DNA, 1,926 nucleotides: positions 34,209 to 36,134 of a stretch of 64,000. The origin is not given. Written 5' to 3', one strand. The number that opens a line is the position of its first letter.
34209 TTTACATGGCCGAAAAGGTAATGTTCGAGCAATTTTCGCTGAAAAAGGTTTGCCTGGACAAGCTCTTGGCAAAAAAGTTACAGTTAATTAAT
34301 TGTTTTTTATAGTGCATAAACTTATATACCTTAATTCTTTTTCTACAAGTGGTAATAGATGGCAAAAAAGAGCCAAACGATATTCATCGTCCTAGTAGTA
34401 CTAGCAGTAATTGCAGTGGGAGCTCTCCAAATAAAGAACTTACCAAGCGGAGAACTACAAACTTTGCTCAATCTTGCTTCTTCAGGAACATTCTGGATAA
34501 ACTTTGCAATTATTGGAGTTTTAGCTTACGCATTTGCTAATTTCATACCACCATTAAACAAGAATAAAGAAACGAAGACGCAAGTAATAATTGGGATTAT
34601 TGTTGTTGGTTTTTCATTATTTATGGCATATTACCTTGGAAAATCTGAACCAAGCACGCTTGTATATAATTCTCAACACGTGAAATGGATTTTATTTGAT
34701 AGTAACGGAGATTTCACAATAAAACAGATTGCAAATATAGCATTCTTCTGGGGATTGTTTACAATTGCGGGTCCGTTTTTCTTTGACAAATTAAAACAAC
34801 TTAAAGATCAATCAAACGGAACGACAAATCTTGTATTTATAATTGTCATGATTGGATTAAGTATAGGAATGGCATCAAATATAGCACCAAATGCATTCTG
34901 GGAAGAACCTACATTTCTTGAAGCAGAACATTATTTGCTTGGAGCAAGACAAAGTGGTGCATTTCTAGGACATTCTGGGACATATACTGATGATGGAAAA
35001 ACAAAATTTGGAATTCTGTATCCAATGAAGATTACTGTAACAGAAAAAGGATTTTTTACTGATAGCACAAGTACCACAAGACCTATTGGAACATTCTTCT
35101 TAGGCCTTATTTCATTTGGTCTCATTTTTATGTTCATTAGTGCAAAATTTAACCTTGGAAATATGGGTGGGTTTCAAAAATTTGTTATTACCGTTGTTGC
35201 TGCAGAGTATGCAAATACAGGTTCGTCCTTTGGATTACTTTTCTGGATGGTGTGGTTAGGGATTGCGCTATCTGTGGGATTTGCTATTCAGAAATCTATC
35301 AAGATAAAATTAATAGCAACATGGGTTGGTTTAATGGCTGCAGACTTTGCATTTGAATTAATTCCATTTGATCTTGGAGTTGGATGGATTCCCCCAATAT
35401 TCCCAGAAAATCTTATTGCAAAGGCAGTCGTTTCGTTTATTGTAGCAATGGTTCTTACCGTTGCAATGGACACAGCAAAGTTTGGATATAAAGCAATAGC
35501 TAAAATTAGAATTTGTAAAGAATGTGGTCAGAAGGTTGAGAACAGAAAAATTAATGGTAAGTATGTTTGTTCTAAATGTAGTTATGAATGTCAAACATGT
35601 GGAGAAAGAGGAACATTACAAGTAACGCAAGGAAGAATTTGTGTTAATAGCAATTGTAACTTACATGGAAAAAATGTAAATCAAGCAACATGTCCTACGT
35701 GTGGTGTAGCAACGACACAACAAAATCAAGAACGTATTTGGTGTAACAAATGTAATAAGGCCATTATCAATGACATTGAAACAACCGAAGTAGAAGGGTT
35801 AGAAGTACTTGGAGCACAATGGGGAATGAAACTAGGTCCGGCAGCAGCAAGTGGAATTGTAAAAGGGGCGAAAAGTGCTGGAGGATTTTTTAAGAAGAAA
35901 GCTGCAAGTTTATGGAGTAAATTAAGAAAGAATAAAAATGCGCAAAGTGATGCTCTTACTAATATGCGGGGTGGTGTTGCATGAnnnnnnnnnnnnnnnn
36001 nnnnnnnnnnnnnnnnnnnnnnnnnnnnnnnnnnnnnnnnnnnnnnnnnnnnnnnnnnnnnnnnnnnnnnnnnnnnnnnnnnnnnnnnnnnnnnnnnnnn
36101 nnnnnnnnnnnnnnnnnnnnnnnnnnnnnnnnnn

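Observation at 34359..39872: Translationally coupled four-gene operon of orphan membrane, zinc-ribbon and helical proteins: candidate novel envelope-associated machine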

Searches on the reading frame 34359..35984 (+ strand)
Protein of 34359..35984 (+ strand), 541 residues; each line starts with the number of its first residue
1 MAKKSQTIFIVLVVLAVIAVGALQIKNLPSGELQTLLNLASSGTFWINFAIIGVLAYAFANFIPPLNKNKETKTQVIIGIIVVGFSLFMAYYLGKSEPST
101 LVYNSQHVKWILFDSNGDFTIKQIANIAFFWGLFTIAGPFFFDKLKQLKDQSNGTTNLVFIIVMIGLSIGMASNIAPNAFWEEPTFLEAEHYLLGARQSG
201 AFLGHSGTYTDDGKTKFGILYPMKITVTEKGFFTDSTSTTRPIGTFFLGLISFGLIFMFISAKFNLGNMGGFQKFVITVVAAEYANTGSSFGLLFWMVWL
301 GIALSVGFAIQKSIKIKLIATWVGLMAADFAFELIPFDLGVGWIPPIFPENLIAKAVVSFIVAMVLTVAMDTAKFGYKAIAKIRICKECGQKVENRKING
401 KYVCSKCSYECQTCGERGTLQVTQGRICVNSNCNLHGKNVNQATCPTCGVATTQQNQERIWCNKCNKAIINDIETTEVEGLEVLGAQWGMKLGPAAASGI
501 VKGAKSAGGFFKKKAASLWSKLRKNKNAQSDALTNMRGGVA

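Call 3: search_protein_families(library=pfam, proteins=[window:34359-35984:+], max_evalue=1)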
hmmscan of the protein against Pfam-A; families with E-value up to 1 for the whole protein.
window:34359-35984:+ (541 aa): 1 family
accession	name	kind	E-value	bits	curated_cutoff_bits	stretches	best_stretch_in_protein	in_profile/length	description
PF24458.1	DUF7573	-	0.046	14.1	30.2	1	386-407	14-36/39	Domain of unknown function (DUF7573)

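Call 5: find_homologous_proteins(query=window:34359-35984:+, max_evalue=0.001)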
Query window:34359-35984:+ (541 aa): 2 proteins with E <= 0.001 among 8000 candidates.
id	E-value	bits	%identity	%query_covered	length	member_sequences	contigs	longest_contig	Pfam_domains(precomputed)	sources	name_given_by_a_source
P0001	3.0e-283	958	76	100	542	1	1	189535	-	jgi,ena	jgi:hypothetical protein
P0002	2.0e-34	137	24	86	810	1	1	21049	-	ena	-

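Call 6: search_protein_families(library=ncbifam, proteins=[window:34359-35984:+], max_evalue=1)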
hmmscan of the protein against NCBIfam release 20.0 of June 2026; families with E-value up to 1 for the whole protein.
window:34359-35984:+ (541 aa): 1 family
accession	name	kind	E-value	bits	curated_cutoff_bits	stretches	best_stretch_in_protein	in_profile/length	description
NF033497.1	rubre_like_arch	subfamily_domain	0.24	11.2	32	0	409-425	1-17/34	rubrerythrin-like domain-containing protein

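Call 7: find_encoding_contigs(protein=P0001, flank=10000, max_places=4)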
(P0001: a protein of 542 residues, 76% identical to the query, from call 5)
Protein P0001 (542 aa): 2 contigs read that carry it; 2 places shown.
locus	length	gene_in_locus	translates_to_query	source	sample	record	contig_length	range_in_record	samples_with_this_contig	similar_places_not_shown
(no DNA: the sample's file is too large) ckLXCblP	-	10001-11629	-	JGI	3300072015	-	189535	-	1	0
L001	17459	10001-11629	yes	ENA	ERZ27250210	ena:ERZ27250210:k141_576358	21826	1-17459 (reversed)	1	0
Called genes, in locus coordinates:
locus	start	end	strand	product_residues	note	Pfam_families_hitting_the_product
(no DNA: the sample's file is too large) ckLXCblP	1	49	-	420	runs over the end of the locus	PF01409:tRNA-synt_2d (weak), PF13393:tRNA-synt_His, PF00587:tRNA-synt_2b (faint), PF03129:HGTP_anticodon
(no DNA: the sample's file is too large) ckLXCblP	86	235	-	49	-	-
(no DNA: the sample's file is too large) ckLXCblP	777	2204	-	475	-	PF01066:CDP-OH_P_transf (weak), PF00781:DAGK_cat, PF19279:YegS_C (weak)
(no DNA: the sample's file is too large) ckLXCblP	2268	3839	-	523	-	PF00156:Pribosyltran (faint)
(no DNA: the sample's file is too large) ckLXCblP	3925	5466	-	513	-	PF00118:Cpn60_TCP1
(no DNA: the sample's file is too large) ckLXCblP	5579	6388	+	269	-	PF23023:Anti-Pycsar_Apyc1, PF12706:Lactamase_B_2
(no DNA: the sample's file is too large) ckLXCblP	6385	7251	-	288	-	PF04258:Peptidase_A22B (faint), PF06550:SPP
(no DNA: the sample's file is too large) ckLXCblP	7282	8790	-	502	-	PF01935:DUF87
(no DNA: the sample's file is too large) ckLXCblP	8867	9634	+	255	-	-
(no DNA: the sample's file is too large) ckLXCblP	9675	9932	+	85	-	PF01247:Ribosomal_L35Ae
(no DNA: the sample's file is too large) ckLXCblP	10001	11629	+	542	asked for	-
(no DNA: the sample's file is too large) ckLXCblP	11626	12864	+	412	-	-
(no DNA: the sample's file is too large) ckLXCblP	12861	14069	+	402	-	-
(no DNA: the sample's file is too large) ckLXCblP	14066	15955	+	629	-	-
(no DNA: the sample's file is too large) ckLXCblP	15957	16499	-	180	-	-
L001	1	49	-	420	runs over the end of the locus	PF01409:tRNA-synt_2d (weak), PF13393:tRNA-synt_His, PF00587:tRNA-synt_2b (faint), PF03129:HGTP_anticodon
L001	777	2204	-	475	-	PF01066:CDP-OH_P_transf (weak), PF00781:DAGK_cat, PF19279:YegS_C (weak)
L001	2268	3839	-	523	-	PF00156:Pribosyltran (faint)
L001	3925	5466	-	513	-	PF00118:Cpn60_TCP1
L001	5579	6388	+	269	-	PF23023:Anti-Pycsar_Apyc1, PF12706:Lactamase_B_2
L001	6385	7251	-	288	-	PF04258:Peptidase_A22B (faint), PF06550:SPP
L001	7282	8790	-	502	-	PF01935:DUF87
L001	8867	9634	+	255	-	-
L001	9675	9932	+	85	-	PF01247:Ribosomal_L35Ae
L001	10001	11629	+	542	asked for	-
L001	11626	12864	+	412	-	-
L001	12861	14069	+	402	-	-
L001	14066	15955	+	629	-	-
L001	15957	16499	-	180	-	-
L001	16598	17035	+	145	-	PF01090:Ribosomal_S19e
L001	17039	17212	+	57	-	-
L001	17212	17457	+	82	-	?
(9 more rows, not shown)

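Call 8: find_encoding_contigs(protein=P0002, flank=10000, max_places=4)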
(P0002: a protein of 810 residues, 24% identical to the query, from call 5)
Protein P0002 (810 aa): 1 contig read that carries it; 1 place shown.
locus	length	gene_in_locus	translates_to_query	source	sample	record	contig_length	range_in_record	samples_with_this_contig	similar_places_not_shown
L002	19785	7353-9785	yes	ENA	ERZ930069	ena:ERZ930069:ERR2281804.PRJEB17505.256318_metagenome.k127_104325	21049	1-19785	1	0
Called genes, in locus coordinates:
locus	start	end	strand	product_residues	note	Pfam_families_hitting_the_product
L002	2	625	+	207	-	?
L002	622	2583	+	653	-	PF00072:Response_reg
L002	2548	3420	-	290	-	PF06550:SPP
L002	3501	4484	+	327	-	-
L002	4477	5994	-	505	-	PF01935:DUF87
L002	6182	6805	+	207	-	PF00702:Hydrolase, PF13419:HAD_2, PF13242:Hydrolase_like (weak)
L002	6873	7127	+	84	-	PF01247:Ribosomal_L35Ae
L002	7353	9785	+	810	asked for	-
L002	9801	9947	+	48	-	-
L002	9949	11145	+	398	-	-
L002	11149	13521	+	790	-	-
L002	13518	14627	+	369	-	-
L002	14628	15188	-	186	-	-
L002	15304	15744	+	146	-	PF01090:Ribosomal_S19e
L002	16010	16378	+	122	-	PF01198:Ribosomal_L31e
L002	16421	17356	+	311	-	PF08068:DKCLD, PF21238:Pus10_C, PF01509:TruB_N, PF16198:TruB_C_2, PF01472:PUA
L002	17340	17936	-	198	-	PF00149:Metallophos, PF12850:Metallophos_2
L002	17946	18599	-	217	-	PF01015:Ribosomal_S3Ae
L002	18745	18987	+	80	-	PF00462:Glutaredoxin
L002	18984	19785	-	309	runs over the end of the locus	-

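Call 18: search_protein_families(library=pfam, proteins=[L002:11149-13521:+, L002:13518-14627:+, L001:14066-15955:+], max_evalue=0.1)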
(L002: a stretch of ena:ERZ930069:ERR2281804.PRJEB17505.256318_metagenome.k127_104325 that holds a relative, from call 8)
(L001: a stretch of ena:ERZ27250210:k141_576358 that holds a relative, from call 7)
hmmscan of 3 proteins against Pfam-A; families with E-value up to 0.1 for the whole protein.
L002:11149-13521:+ (790 aa): 2 families
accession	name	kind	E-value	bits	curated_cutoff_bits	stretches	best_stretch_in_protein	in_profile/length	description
PF00691.25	OmpA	-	0.0073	17.1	27.2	1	349-445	2-94/98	OmpA family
PF17533.7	DUF5452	-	0.07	13.7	27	0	312-429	6-127/169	Family of unknown function (DUF5452)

L002:13518-14627:+ (369 aa): 2 families
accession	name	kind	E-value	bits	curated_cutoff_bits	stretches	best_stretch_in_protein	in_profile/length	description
PF03999.17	MAP65_ASE1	-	0.0057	15.9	26.9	1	57-143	167-260/477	Microtubule associated protein (MAP65/ASE1 family)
PF09643.15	YopX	-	0.083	13.3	22.4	0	228-283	1-56/128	YopX protein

L001:14066-15955:+ (629 aa): 3 families
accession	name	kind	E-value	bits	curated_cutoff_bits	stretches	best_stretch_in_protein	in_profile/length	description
PF08020.16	DUF1706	-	0.0096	16.3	24.2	0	267-330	78-140/166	Protein of unknown function (DUF1706)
PF10382.14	ZGRF1-like_N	-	0.07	13.9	23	0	52-66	12-26/80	DNA helicase ZGRF1-like, N-terminal domain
PF00364.28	Biotin_lipoyl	-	0.076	13.3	22.1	0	444-482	12-50/73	Biotin-requiring enzyme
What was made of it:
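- On Surface adhesion or cell-wall-targeting protein (g3): OmpA is below threshold in L002 (17.1 against 27.2, call 18).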

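Call 21: find_related_loci(query=A1, collection=metagenome_contigs, flank=10000)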
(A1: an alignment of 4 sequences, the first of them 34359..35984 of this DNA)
Query A1 (541 aa) in metagenome_contigs; peptide patterns used: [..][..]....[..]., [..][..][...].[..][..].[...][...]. (x = any residue, [..] = any of these).
600 stretches matched a pattern, but none encodes a relative of the query by tblastn (E <= 1e-3).

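Call 33: search_protein_families(library=padloc, proteins=[window:34359-35984:+], max_evalue=0.1)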
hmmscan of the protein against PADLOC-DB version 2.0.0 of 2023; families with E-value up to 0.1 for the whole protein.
window:34359-35984:+ (541 aa): 1 family
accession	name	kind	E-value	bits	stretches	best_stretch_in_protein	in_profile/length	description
PDLC03346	MTase_II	-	0.027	10.1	1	436-474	390-428/1068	Type II methyltransferase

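Call 34: search_protein_families(library=phrogs, proteins=[window:34359-35984:+], max_evalue=0.1)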
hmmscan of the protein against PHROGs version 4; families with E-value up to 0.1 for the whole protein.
window:34359-35984:+ (541 aa): 0 families

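Call 44: predict_structure(alignment_id=A3)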
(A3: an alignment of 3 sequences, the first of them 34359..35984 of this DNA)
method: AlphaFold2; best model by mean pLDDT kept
length: 541 residues; sequences in the alignment: 3
mean_pLDDT: 39.1   pTM: 0.20
mean pLDDT of the five models: 39.1, 39.0, 36.3, 35.5, 34.2
residues with pLDDT >= 90: 0; 70-90: 35; 50-70: 59; < 50: 447
segments of 3 or more residues with pLDDT < 50: 1-382, 477-541
pLDDT, mean of each block of 10 residues (from residue 1): 33 40 37 42 42 46 44 45 42 36 29 36 37 35 40 36 35 29 28 26 26 26 29 29 30 32 29 35 33 34 33 30 27 26 27 33 34 28 55 57 62 67 71 72 76 69 69 50 33 31 32 35 30 25 26
secondary structure, 60 per line:
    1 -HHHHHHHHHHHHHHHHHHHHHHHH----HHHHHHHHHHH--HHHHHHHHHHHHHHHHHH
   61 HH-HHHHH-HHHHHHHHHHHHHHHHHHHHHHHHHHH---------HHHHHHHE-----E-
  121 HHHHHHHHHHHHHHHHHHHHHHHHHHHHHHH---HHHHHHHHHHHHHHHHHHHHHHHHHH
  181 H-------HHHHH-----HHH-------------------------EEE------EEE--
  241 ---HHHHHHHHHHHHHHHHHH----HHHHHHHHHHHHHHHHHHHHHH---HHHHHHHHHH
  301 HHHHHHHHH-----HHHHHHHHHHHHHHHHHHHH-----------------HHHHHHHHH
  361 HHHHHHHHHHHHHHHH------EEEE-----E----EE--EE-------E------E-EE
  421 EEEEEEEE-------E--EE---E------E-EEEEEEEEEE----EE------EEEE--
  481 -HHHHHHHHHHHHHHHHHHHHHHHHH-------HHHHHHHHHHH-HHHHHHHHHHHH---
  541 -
elements in order: H2-25 H30-40 H43-62 H64-68 H70-96 H106-112 H121-151 H155-181 H189-193 E227-229 E236-238 H244-261 H266-287 H291-309 H315-334 H352-376 E383-386 E419-428 E453-462 E475-478 H482-506 H514-524 H526-537
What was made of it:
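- Tried and rejected: AF2 of g1 with three sequences was useless (pLDDT 39, call 44).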

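Call 45: search_protein_representatives(alignment_id=A3)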
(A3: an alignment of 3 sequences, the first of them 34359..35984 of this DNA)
Query: 3 sequences, 542 profile positions. Proteins with E-value up to 0.001 (for the whole library): 25; up to 1e-10: 14; up to 1e-30: 11. The best 25 are listed.
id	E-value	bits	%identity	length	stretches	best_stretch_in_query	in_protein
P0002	2.9e-239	811.6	-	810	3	1-542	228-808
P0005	2.6e-103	362.9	-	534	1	4-506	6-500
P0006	1.2e-92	327.7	-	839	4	4-531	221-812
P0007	7.3e-83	295.4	-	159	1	1-159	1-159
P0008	1.0e-68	248.7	-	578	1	8-514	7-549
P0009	2.7e-67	244.0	-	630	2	28-517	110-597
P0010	1.1e-57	212.3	-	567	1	6-438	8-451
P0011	3.7e-56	207.3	-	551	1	1-440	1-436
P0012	2.2e-36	142.0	-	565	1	10-426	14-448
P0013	5.6e-34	134.1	-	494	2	11-393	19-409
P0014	1.3e-32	129.6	-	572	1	9-500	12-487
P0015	7.7e-17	77.5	-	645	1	8-300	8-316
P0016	3.9e-14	68.6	-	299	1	39-306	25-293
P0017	4.2e-12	61.9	-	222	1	337-501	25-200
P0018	3.7e-10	55.4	-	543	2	38-139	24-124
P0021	1.5e-08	50.1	-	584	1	25-387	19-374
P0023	2.2e-06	43.0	-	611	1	8-324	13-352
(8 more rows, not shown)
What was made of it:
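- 34359..35984 (+): g1: 541-aa polytopic membrane protein, founder of a very small orphan family. The profile finds 25 relatives among 1.84e9 representatives (call 45).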

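Call 46: find_encoding_contigs(protein=P0005, flank=10000, max_places=2)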
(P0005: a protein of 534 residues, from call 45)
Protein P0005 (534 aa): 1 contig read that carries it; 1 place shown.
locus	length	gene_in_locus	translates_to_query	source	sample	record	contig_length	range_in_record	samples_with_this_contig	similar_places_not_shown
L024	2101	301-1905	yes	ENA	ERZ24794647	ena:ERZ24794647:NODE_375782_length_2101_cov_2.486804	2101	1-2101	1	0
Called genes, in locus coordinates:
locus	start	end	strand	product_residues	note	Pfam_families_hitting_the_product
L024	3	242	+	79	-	?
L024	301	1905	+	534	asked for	-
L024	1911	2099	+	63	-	?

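Call 50: find_encoding_contigs(protein=P0008, flank=10000, max_places=1)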
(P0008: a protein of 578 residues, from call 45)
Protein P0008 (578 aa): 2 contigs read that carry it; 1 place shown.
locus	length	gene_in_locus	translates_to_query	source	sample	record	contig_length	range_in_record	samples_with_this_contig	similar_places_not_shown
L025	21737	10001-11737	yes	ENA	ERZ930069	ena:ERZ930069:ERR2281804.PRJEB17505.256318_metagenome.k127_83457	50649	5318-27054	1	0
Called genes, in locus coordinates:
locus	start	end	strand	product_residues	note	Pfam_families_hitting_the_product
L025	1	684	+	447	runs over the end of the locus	-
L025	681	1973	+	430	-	-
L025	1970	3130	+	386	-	-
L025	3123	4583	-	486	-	PF01066:CDP-OH_P_transf, PF00781:DAGK_cat (weak)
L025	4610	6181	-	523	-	PF00118:Cpn60_TCP1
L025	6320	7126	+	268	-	PF12706:Lactamase_B_2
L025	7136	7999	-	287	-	PF06550:SPP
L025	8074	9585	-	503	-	PF01935:DUF87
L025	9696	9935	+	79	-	PF01247:Ribosomal_L35Ae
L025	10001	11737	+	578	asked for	-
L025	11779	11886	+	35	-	-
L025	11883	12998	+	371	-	-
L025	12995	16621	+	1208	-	PF00024:PAN_1 (faint)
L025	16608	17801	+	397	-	-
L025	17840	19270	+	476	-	-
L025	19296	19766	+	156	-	-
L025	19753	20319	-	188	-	-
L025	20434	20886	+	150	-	PF01090:Ribosomal_S19e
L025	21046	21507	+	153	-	PF01198:Ribosomal_L31e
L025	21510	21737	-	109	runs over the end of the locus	-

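Call 51: find_encoding_contigs(protein=P0010, flank=10000, max_places=1)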
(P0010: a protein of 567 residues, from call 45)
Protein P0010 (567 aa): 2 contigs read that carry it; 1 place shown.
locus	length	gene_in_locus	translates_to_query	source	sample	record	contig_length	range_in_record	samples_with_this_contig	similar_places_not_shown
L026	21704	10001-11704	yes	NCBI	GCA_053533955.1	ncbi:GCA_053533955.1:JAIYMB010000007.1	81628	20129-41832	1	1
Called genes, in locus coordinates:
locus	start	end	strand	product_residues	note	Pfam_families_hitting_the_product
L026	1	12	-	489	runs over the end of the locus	PF01066:CDP-OH_P_transf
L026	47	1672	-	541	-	PF00118:Cpn60_TCP1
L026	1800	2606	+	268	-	PF23023:Anti-Pycsar_Apyc1 (weak), PF13483:Lactamase_B_3 (weak), PF12706:Lactamase_B_2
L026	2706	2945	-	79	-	PF00856:SET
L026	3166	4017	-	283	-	-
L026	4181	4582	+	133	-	-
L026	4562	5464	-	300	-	PF06550:SPP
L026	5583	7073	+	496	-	PF23649:FKBP15 (weak)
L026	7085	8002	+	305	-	PF00226:DnaJ (faint)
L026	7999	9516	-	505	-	PF01935:DUF87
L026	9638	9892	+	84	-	PF01247:Ribosomal_L35Ae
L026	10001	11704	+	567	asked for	-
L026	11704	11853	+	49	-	-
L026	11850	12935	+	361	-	-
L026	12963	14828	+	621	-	PF23416:DUF7107 (faint)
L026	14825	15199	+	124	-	-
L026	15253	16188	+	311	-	-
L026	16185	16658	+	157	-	-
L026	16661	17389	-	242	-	-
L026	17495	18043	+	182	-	PF13302:Acetyltransf_3, PF13420:Acetyltransf_4, PF00583:Acetyltransf_1, PF13523:Acetyltransf_8 (weak)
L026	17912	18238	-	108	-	-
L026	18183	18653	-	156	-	-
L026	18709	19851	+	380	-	PF05833:NFACT_N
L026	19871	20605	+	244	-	PF13482:RNase_H_2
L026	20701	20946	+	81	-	-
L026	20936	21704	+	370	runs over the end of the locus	PF00579:tRNA-synt_1b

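Call 52: find_encoding_contigs(protein=P0011, flank=10000, max_places=1)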
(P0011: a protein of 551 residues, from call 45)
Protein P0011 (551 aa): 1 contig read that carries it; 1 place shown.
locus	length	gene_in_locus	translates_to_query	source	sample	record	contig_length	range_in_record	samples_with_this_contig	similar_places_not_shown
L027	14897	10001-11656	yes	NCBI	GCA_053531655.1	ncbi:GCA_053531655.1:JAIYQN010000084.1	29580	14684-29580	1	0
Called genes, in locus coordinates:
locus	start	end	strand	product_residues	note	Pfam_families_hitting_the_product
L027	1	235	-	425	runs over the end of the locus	PF01409:tRNA-synt_2d (weak), PF13393:tRNA-synt_His, PF00587:tRNA-synt_2b (weak), PF03129:HGTP_anticodon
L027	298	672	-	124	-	-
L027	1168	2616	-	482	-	PF01066:CDP-OH_P_transf, PF00781:DAGK_cat (weak)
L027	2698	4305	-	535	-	PF00118:Cpn60_TCP1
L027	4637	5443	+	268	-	PF23023:Anti-Pycsar_Apyc1, PF13483:Lactamase_B_3 (weak), PF12706:Lactamase_B_2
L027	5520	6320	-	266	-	-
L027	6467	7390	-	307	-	PF06550:SPP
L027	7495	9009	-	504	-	PF01935:DUF87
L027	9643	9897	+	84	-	PF01247:Ribosomal_L35Ae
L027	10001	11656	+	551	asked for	-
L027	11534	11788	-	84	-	-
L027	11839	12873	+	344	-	-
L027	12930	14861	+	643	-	-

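Call 53: find_encoding_contigs(protein=P0021, flank=10000, max_places=1)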
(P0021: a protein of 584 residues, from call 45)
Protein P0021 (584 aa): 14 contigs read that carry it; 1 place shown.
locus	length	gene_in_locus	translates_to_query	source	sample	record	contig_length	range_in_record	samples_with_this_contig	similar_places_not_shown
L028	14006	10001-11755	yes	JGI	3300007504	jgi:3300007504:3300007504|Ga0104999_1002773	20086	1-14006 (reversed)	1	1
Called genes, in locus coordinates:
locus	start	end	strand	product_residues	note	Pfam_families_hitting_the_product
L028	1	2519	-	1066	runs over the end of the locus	PF13091:PLDc_2, PF00270:DEAD (faint), PF04851:ResIII (weak), PF00176:SNF2-rel_dom, PF00271:Helicase_C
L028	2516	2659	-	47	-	-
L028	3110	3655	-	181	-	-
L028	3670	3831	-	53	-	-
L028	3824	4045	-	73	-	-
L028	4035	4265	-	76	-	-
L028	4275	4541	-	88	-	-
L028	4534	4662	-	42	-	-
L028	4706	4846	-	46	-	PF01402:RHH_1 (weak), PF07878:RHH_5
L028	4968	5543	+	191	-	-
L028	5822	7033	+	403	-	PF01970:TctA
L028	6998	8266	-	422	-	-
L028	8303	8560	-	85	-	PF01247:Ribosomal_L35Ae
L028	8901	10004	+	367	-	PF01637:ATPase_2 (weak), PF13173:AAA_14 (faint)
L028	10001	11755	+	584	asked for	-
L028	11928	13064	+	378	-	-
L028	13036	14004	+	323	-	?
